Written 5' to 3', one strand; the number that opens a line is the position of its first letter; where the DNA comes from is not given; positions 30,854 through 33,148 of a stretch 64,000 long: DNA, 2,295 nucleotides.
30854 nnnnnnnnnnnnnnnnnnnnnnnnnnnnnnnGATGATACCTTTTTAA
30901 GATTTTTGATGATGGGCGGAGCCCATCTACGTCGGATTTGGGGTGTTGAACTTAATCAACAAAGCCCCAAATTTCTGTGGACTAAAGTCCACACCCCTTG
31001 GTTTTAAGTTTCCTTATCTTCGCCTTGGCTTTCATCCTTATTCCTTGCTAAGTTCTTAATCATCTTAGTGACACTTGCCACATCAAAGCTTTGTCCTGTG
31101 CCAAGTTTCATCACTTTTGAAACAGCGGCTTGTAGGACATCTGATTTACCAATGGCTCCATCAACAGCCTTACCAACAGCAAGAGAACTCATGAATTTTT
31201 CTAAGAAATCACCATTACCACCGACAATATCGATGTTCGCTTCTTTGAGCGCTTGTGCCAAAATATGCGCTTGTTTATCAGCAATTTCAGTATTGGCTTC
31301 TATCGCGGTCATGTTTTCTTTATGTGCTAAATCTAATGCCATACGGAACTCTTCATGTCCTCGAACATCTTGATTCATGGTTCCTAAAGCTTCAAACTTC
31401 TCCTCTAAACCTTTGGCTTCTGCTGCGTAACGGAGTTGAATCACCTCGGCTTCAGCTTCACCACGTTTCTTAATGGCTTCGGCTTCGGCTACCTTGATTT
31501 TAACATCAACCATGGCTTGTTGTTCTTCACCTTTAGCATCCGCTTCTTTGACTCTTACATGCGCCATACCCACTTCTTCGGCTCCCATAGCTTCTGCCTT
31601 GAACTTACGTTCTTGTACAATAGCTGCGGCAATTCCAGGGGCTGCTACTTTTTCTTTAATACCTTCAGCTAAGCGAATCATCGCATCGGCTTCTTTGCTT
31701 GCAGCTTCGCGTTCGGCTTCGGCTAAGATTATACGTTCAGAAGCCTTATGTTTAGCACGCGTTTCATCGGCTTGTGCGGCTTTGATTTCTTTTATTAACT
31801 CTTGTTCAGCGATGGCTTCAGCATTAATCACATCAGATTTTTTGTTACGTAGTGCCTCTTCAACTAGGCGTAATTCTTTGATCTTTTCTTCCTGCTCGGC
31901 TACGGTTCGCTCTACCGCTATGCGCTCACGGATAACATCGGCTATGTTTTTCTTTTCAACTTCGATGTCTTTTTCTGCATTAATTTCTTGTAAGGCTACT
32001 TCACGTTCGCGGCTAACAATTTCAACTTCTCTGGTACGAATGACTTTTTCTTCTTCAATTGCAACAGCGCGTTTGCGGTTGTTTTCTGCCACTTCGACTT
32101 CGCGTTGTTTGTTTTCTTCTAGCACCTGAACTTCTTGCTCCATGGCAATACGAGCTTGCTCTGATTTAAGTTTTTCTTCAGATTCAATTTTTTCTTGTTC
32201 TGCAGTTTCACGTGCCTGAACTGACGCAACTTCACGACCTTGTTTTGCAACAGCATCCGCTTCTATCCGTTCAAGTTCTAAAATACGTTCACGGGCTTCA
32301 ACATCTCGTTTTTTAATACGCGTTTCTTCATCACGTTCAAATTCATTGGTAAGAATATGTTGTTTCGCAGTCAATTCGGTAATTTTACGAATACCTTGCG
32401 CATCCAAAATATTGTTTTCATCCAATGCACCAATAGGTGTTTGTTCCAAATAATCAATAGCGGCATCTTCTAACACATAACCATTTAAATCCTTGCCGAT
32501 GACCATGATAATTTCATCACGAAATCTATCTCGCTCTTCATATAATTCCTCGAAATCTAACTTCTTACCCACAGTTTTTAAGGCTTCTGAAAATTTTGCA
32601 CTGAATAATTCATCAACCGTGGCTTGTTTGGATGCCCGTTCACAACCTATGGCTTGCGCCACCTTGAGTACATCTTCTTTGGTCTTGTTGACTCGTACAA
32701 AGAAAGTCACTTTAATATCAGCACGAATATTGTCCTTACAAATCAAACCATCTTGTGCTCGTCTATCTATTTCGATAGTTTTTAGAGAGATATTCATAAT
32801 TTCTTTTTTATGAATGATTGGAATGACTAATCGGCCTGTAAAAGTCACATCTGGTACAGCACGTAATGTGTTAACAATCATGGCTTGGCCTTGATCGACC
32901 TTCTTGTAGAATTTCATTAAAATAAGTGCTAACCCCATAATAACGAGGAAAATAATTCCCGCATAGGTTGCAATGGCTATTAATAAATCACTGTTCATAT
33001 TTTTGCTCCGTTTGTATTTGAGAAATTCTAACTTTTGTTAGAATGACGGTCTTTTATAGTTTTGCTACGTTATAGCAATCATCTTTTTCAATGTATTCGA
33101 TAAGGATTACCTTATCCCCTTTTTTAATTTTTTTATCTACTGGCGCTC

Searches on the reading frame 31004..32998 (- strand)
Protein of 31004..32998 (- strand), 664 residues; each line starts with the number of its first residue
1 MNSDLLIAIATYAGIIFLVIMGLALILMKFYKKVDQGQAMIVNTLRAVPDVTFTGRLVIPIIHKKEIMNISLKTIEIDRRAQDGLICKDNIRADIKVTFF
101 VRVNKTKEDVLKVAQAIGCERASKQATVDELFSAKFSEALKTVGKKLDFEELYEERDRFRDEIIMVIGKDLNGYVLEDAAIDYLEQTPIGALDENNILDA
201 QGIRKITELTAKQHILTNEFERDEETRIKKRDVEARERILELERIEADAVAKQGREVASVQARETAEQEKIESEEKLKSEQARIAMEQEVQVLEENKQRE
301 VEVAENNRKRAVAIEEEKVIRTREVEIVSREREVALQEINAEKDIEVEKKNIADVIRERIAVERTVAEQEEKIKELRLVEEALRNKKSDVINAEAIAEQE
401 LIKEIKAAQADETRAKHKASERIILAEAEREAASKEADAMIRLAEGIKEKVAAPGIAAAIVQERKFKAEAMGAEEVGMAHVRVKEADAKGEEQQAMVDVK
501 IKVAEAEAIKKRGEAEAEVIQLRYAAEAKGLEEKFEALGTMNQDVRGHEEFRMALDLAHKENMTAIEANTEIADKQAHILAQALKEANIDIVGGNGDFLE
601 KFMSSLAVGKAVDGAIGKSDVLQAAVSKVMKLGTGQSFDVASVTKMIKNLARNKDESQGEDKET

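Call 4: search_protein_families(library=pfam, proteins=[window:31004-32998:-], max_evalue=0.01)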
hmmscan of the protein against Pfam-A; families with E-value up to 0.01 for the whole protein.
window:31004-32998:- (664 aa): 1 family
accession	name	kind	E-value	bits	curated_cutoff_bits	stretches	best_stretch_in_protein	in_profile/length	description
PF01145.31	Band_7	-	2.2e-07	31.5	23.6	1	33-176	2-135/176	SPFH domain / Band 7 family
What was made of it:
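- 31004..32998 (-): g5: a YqiK-type flotillin with an N-terminal TM segment, an SPFH domain and about 300 aa of charged coiled coil, the BacD counterpart. Pfam Band_7, E=2e-7 (call 4).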

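Call 5: search_protein_families(library=ncbifam, proteins=[window:31004-32998:-], max_evalue=0.01)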
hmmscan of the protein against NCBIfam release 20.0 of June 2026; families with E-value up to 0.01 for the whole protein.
window:31004-32998:- (664 aa): 1 family
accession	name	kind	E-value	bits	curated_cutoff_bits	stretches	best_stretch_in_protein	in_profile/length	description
NF058507.1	FlotScfldFlot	equivalog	2.6e-06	26.8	700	1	16-309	6-304/477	flotillin lipid rafts scaffold protein FloT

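Call 6: search_protein_families(library=padloc, proteins=[window:31004-32998:-], max_evalue=0.01)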
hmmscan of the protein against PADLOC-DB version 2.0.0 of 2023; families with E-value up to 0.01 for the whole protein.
window:31004-32998:- (664 aa): 0 families

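Call 109: search_solved_structures(query=window:31004-32998:-, max_evalue=0.001)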
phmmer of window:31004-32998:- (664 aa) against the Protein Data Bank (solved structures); distinct sequences matched with E-value up to 0.001: 0.
